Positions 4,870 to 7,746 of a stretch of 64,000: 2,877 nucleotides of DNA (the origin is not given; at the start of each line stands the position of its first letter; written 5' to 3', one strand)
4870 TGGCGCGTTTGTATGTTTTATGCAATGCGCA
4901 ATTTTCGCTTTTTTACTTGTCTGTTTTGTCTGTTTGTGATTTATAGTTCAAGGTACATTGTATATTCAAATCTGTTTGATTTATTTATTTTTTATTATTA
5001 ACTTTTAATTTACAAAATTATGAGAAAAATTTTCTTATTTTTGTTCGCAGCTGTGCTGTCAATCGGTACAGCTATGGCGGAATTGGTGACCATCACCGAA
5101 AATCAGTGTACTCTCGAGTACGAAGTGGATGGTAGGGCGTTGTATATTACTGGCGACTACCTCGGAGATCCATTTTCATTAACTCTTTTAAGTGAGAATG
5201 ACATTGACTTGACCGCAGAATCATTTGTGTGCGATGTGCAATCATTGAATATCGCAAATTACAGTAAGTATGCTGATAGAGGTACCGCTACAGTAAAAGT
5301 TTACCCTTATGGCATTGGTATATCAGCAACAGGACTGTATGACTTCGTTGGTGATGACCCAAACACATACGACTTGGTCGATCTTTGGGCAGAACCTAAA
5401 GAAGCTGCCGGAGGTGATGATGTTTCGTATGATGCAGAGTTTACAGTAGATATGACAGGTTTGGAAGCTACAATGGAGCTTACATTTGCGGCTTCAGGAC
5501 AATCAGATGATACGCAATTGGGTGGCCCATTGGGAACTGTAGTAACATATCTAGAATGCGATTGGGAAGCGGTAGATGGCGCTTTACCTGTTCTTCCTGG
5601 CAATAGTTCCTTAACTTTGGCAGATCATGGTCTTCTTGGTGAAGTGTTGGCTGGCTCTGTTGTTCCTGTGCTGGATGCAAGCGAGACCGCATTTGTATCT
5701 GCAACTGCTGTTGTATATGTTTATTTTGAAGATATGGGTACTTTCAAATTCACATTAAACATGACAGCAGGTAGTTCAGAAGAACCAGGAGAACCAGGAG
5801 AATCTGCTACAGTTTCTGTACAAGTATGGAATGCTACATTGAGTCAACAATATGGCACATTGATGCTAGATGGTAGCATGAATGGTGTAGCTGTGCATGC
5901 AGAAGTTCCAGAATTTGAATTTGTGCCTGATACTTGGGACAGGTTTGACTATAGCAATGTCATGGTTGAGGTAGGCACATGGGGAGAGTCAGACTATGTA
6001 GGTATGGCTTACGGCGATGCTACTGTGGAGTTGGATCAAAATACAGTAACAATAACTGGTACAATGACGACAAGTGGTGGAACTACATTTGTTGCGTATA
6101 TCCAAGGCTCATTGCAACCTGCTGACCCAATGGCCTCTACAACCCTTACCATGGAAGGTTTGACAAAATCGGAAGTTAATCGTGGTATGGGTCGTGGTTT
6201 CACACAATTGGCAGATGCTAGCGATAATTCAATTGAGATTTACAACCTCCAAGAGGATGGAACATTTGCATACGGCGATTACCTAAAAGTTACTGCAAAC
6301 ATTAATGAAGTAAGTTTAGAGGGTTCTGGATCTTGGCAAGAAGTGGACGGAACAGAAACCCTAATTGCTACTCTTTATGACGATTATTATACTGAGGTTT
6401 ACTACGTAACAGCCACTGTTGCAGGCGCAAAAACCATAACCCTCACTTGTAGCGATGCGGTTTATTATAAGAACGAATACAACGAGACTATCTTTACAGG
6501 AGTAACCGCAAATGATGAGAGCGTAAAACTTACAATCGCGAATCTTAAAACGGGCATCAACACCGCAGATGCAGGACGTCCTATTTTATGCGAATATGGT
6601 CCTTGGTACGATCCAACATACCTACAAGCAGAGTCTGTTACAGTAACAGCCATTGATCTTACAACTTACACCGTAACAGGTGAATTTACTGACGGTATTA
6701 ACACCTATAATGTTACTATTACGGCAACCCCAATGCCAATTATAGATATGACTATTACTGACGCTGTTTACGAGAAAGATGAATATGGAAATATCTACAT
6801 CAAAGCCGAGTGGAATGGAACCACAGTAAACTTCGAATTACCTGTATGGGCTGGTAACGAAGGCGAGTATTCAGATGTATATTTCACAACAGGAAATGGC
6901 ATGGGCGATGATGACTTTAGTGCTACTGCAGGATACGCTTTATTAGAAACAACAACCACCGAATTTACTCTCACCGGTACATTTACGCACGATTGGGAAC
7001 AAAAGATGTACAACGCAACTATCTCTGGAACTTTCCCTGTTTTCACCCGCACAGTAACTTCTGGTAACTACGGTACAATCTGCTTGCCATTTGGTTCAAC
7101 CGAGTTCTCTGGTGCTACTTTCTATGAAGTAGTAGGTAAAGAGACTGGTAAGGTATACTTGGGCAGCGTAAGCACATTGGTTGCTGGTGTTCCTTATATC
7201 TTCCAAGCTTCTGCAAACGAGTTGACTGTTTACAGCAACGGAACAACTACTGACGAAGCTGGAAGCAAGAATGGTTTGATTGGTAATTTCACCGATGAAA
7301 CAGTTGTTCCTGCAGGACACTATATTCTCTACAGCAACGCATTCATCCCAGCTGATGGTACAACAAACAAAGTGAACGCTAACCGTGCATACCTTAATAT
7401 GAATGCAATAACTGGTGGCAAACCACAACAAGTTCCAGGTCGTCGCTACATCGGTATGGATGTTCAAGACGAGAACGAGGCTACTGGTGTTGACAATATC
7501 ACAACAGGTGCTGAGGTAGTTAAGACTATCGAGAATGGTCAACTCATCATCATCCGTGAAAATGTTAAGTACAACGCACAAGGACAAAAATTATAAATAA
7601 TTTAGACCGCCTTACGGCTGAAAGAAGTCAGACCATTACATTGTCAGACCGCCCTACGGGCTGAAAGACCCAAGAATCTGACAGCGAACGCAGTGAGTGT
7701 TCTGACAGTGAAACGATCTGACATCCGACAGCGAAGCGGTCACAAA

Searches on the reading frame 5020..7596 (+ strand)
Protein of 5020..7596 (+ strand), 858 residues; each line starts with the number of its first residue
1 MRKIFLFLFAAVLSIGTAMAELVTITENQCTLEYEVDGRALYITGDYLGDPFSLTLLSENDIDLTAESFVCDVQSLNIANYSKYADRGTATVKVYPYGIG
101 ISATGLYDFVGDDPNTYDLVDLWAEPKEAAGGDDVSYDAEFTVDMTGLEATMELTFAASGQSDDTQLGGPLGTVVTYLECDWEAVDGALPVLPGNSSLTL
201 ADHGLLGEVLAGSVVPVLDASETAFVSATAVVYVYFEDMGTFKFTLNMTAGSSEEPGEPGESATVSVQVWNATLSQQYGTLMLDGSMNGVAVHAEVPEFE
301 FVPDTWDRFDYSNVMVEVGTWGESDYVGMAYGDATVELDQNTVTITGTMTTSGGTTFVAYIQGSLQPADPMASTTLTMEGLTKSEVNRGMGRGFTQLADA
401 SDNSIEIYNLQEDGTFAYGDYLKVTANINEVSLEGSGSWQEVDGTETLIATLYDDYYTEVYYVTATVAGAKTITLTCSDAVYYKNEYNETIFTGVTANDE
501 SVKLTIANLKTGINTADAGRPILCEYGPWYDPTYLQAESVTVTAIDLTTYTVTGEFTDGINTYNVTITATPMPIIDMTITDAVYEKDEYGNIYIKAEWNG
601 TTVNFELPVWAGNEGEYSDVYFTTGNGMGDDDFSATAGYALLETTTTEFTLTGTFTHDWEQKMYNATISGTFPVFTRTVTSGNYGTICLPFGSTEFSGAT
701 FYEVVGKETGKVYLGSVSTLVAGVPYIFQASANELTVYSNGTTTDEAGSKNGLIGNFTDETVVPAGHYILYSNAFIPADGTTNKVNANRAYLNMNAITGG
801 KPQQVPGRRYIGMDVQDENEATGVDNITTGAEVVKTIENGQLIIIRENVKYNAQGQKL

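Call 7: search_protein_families(library=ncbifam, proteins=[window:5020-7596:+], max_evalue=1)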
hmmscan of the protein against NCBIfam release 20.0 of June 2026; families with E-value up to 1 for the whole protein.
window:5020-7596:+ (858 aa): 0 families

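Call 8: search_protein_families(library=pfam, proteins=[window:5020-7596:+], max_evalue=1)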
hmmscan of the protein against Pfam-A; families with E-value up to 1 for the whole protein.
window:5020-7596:+ (858 aa): 1 family
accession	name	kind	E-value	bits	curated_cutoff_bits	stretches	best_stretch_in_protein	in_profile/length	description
PF10698.15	DUF2505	-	0.014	15.9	26.9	1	300-356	58-117/158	Protein of unknown function (DUF2505)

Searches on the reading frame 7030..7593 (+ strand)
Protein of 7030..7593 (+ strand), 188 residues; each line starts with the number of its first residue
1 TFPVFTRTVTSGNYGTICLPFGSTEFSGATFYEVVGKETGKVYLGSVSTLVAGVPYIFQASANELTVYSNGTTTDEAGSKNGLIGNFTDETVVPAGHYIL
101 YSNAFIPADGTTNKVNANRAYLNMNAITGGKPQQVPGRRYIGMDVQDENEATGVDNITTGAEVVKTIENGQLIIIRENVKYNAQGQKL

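Call 25: find_homologous_proteins(query=window:7030-7593:+, max_evalue=0.001)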
Query seq(188 aa) (188 aa): 79 proteins with E <= 0.001 among 178 candidates.
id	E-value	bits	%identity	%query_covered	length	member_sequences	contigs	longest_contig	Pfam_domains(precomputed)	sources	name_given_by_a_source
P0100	4.7e-68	247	69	91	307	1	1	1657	-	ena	-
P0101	1.6e-66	242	65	98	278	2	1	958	-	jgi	jgi:hypothetical protein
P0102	1.0e-64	236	64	98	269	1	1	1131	-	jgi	jgi:hypothetical protein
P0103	6.4e-63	230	63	98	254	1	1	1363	-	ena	-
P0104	1.4e-62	229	63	97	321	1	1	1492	-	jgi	jgi:hypothetical protein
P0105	6.0e-62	227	60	99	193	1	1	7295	-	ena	-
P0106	7.7e-62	226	61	98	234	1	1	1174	-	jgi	jgi:hypothetical protein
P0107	6.5e-61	223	64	93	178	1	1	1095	-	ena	-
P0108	1.7e-60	222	62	98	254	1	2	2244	-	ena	-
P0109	2.7e-60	221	61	98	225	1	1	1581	-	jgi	jgi:hypothetical protein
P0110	7.1e-59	217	61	98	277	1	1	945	-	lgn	-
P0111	7.7e-59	217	59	98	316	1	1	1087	-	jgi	jgi:hypothetical protein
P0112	4.2e-58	214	59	99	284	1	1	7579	-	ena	-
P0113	9.0e-58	213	61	98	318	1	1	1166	PF18998.7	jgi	jgi:hypothetical protein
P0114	5.6e-57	211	60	98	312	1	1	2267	-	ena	-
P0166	2.5e-22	98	38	98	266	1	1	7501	-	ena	-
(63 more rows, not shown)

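Call 29: search_solved_structures(query=A3, max_evalue=10)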
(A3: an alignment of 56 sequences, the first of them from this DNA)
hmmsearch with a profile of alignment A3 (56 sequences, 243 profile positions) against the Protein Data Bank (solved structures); distinct sequences matched with E-value up to 10: 2.
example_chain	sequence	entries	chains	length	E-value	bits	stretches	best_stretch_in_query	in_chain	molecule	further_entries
2b9l_A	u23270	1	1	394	0.4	13.4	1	54-83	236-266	prophenoloxidase activating factor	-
6vg1_A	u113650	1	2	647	1.3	11.7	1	94-159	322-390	protocadherin protein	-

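Call 37: predict_structure(alignment_id=A3)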
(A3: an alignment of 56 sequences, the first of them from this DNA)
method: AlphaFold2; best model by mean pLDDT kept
length: 188 residues; sequences in the alignment: 56
mean_pLDDT: 90.6   pTM: 0.74
mean pLDDT of the five models: 90.6, 90.0, 88.4, 88.0, 87.2
residues with pLDDT >= 90: 133; 70-90: 38; 50-70: 11; < 50: 6
segments of 3 or more residues with pLDDT < 50: 156-160
pLDDT, mean of each block of 10 residues (from residue 1): 93 98 98 96 97 98 98 98 98 97 94 96 97 90 73 48 78 86 89
secondary structure, 60 per line:
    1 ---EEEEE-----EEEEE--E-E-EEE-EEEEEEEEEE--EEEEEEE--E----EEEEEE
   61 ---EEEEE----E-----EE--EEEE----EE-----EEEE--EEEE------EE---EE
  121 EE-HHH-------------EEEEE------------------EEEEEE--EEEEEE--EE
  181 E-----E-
elements in order: E4-8 E14-18 E25-27 E29-38 E41-47 E55-60 E64-68 E83-86 E98-101 E104-107 E119-122 E140-144 E163-168 E171-176 E179-181
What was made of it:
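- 7030..7470 (+): C-terminal all-beta domain of protein 1 (about residues 671-817). Motifs include GTICLPF, AGxPYIF and ANRAYL. This is the feature whose presence predicts the mini-ORF. Boundaries are approximate. AF2 model: pLDDT 90.6, 12 strands (call 37).
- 7471..7596 (+): Flexible linker containing ..EAT/GVDNI.., followed by a three-strand C-terminal tail ........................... and the stop codon. Candidate short T9SS secretion signal. AF2 gives strands at 163-168, 171-176 and 179-181 of the 188-aa query, after a linker with pLDDT below 50 (call 37).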

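Call 40: fold_search(model_id=the predicted structure, library=pdb)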
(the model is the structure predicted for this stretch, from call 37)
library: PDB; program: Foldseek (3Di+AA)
matches with E <= 10: 370; with E <= 0.001: 0
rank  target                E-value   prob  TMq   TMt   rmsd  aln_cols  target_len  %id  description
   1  7wqw_A                2.2e-01  0.16  0.19  0.14  12.7       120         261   15  Structure of Active-EP (released 2022-10-26)
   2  1pm4_A                4.0e-01  0.15  0.17  0.24  12.4       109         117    9  Crystal structure of Yersinia pseudotuberculosis-derived mitogen (YPM) (released 2004-01-27)
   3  8zwq_A                4.0e-01  0.03  0.14  0.12  16.9       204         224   12  pseudorabies virus dUTPase structure (released 2025-06-18)
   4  7ffe_N                4.9e-01  0.02  0.11  0.07  23.6       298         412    7  Cryo-EM structure of VEEV VLP (released 2021-10-20)
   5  2npi_A                6.8e-01  0.15  0.17  0.09  10.5        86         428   13  Clp1-ATP-Pcf11 complex (released 2006-12-19)
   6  1o5u_A                7.1e-01  0.06  0.11  0.19  13.0        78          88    9  Crystal structure of a duf861 family protein (tm1112) from thermotoga maritima at 1.83 A resolution (released 2003-11-11)
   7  4hmz_B                7.5e-01  0.13  0.16  0.15  11.2        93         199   14  Crystal Structure of ChmJ, a 3'-monoepimerase from Streptomyces bikiniensis in complex with dTDP-quinovose (released 2012-11-21)
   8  9ug7_D                7.9e-01  0.04  0.11  0.12  12.4       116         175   16  Structure of sulfonamide synthase SbzM from Actinokineospora mzabensis (released 2026-03-04)
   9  6u2l_A                7.9e-01  0.02  0.11  0.05  23.3       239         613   11  EM structure of MPEG-1 (L425K, beta conformation) soluble pre-pore complex (released 2019-09-25)
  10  5ykx_A                8.4e-01  0.06  0.12  0.17  11.0        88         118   17  The crystal structure of Macrobrachium rosenbergii nodavirus P-domain with Cd ion (released 2018-10-24)
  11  4hn1_C                8.4e-01  0.05  0.12  0.11  13.2        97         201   15  Crystal Structure of H60N/Y130F double mutant of ChmJ, a 3'-monoepimerase from Streptomyces bikiniensis in complex wit (released 2012-11-21)
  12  4acb_A                8.8e-01  0.01  0.10  0.06  20.2       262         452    9  CRYSTAL STRUCTURE OF TRANSLATION ELONGATION FACTOR SELB FROM METHANOCOCCUS MARIPALUDIS IN COMPLEX WITH THE GTP ANALOGU (released 2012-11-07)
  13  4hn1_A                9.3e-01  0.13  0.17  0.16  10.1       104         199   15  Crystal Structure of H60N/Y130F double mutant of ChmJ, a 3'-monoepimerase from Streptomyces bikiniensis in complex wit (released 2012-11-21)
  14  4c0h_A                1.0e+00  0.15  0.18  0.09  10.1        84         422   14  Extended interface between Pcf11p and Clp1p and structural basis for ATP loss in Gly135Arg point mutant (released 2014-02-19)
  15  7pwi                  1.0e+00  0.13  0.17  0.16   9.7       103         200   13  Structure of the dTDP-sugar epimerase StrM (released 2022-04-20)
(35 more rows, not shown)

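Call 74: fold_search(model_id=the predicted structure, library=viral)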
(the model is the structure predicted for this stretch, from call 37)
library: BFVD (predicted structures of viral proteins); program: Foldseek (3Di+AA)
matches with E <= 10: 492; with E <= 0.001: 1
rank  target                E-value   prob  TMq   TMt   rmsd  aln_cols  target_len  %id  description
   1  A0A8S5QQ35            2.4e-06  1.00  0.57  0.29   7.2       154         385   26  Bacterial repeat domain-containing protein [Siphoviridae sp. ct6oU4]
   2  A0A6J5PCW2            1.1e-01  0.09  0.15  0.12  15.1       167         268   14  Uncharacterized protein [uncultured Caudovirales phage]
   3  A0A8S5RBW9            1.6e-01  0.09  0.18  0.09  17.5       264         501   11  Hyaluronidase [virus sp. ctmTa7]
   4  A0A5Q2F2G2            1.6e-01  0.08  0.16  0.06  27.1       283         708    9  Capsid and scaffold protein [Lactococcus phage P596]
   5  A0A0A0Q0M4            1.9e-01  0.09  0.13  0.13  17.5       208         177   10  Uncharacterized protein [Pectobacterium bacteriophage PM2]
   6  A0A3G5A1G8            2.3e-01  0.18  0.14  0.11  24.6       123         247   19  Uncharacterized protein [Faunusvirus sp.]
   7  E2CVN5                2.3e-01  0.12  0.17  0.08  15.5       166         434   14  Coat protein (Fragment) [Taura syndrome virus]
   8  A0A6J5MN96            2.4e-01  0.08  0.16  0.12  15.0       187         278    8  Uncharacterized protein [uncultured Caudovirales phage]
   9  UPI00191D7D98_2       2.5e-01  0.54  0.14  0.03  18.9        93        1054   15  (no name look-up for this kind of identifier)
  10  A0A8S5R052            3.0e-01  0.08  0.18  0.08  15.9       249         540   10  Uncharacterized protein [Siphoviridae sp. ctyvQ1]
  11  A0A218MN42            3.0e-01  0.08  0.18  0.07  16.7       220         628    8  Peptidase S74 domain-containing protein [uncultured virus]
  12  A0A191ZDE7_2          3.0e-01  0.06  0.15  0.07  15.2       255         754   10  (no name in the UniProt tables at hand)
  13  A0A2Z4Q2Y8            3.0e-01  0.04  0.13  0.06  19.1       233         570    8  (no name in the UniProt tables at hand)
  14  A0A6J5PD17            3.1e-01  0.04  0.11  0.07  23.3       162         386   15  Uncharacterized protein [uncultured Caudovirales phage]
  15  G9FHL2                3.1e-01  0.03  0.11  0.04  22.2       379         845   10  Putative tail protein [Rhodococcus phage RGL3]
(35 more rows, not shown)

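Call 78: find_encoding_contigs(protein=P0112, flank=3000, max_places=2)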
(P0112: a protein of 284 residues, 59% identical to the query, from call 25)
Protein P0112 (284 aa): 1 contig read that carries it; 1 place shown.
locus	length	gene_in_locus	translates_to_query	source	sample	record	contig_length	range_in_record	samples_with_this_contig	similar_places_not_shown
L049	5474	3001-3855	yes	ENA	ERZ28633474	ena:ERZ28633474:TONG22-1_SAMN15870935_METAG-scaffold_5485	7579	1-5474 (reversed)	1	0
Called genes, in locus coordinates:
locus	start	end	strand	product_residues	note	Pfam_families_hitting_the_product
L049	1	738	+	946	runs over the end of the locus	?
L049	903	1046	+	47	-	-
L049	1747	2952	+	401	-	-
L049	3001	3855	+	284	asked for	-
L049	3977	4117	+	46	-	-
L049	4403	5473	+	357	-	?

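Call 79: find_encoding_contigs(protein=P0166, flank=3000, max_places=2)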
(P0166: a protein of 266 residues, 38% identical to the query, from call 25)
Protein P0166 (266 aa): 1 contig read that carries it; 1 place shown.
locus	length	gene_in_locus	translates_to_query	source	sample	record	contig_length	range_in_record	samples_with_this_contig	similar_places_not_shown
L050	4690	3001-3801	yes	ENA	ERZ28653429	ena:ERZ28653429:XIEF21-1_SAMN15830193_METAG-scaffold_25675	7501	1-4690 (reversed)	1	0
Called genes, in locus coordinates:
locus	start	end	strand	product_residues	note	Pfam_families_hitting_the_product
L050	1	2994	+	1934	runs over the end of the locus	?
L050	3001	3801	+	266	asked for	-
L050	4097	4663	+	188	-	-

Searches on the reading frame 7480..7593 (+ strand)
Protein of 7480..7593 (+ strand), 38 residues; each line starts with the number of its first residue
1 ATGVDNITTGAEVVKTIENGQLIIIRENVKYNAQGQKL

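Call 93: find_related_loci(query=A6, collection=metagenome_contigs, flank=2500)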
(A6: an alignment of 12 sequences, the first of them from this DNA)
Query A6 (38 aa) in metagenome_contigs; peptide patterns used: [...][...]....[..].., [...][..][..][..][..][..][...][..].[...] (x = any residue, [..] = any of these).
600 stretches matched a pattern (row limit reached: there are more); 343 encode a relative of the query (tblastn E <= 1e-3); the best 80 are kept; 80 distinct loci.
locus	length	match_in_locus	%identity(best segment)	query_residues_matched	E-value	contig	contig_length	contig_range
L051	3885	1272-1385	71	1-38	1e-13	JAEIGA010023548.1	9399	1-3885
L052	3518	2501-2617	69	1-38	3e-13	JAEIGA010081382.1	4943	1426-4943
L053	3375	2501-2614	63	1-38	5e-13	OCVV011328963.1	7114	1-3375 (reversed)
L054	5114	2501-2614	63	1-38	9e-13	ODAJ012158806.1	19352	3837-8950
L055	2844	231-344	68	1-38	1e-12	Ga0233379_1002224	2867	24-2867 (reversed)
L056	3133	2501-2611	73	2-38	4e-12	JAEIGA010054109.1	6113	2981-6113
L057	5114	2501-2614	63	1-38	8e-12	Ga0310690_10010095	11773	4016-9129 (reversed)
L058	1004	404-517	66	1-38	1e-11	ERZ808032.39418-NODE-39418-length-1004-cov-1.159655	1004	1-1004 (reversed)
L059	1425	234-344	70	2-38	2e-11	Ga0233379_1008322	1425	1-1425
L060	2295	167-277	65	2-38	2e-11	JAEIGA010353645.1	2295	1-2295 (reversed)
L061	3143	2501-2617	67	1-38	2e-11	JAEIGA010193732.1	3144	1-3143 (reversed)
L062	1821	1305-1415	65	2-38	2e-11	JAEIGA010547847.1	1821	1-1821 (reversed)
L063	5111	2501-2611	70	2-38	3e-11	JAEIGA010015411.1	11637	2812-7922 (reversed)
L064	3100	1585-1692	64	1-36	3e-11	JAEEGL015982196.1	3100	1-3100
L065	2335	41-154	63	1-38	4e-11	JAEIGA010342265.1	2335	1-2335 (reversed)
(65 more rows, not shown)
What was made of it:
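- Tried and rejected: I replaced them with a scan using the tail alignment A6 (call 93).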
